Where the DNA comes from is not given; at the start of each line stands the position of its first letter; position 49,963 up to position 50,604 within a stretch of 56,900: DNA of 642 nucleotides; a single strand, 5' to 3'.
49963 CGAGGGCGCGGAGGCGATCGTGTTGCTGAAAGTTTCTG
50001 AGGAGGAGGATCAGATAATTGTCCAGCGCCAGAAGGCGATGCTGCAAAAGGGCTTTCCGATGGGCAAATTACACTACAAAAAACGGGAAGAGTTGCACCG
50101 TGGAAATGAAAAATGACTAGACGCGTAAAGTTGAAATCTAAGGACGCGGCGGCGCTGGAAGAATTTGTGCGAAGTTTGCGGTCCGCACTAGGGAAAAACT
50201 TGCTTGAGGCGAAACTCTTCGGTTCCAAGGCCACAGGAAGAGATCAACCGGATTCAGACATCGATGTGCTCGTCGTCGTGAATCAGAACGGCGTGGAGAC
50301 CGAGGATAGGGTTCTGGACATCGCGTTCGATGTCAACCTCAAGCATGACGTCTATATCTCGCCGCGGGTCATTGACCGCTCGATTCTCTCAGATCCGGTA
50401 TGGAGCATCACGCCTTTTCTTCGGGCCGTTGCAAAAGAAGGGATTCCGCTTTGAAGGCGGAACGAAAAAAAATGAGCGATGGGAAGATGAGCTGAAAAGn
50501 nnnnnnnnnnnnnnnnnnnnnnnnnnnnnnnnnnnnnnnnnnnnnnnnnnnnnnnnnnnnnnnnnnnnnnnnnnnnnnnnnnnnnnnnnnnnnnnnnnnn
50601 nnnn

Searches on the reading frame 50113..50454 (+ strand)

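Call 5: search_protein_families(library=padloc, proteins=[window:50113-50454:+], max_evalue=0.001)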
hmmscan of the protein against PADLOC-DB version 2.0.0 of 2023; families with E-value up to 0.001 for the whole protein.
window:50113-50454:+ (113 aa): 8 families
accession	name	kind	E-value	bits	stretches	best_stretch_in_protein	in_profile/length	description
PDLC04903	PDC-S09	-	2.6e-17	61.1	1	10-112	6-107/108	-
PDLC04907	PDC-S09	-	3e-16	57.5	1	6-113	5-114/114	-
PDLC04904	PDC-S09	-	9.5e-07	27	1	31-70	26-63/104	-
PDLC04902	PDC-S09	-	1e-06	26.9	1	31-60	22-51/97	-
PDLC04368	PDC-M05A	-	1e-06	26.8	1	15-63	92-140/201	-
PDLC04369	PDC-M05A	-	1.8e-06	25.7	1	16-107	89-177/201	-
PDLC04906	PDC-S09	-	2.4e-06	25.8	1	32-72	26-65/98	-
PDLC04905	PDC-S09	-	0.00048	18.4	1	34-66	25-58/101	-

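Call 52: search_protein_families(library=pfam, proteins=[window:50113-50454:+], max_evalue=0.1)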
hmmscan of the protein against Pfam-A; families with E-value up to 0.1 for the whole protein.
window:50113-50454:+ (113 aa): 4 families
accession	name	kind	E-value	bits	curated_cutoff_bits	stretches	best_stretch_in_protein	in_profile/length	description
PF01909.29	NTP_transf_2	-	6.9e-08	33.2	21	1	17-76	3-63/93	Nucleotidyltransferase domain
PF18765.7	Polbeta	-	6.1e-07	30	26.9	1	29-74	12-55/93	Polymerase beta, Nucleotidyltransferase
PF22600.2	MTPAP-like_central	-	0.0017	18.9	27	1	13-62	20-71/139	Poly(A) RNA polymerase, mitochondrial-like, central palm domain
PF22014.2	DUF6932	-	0.083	13.8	27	1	14-70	37-91/142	Family of unknown function (DUF6932)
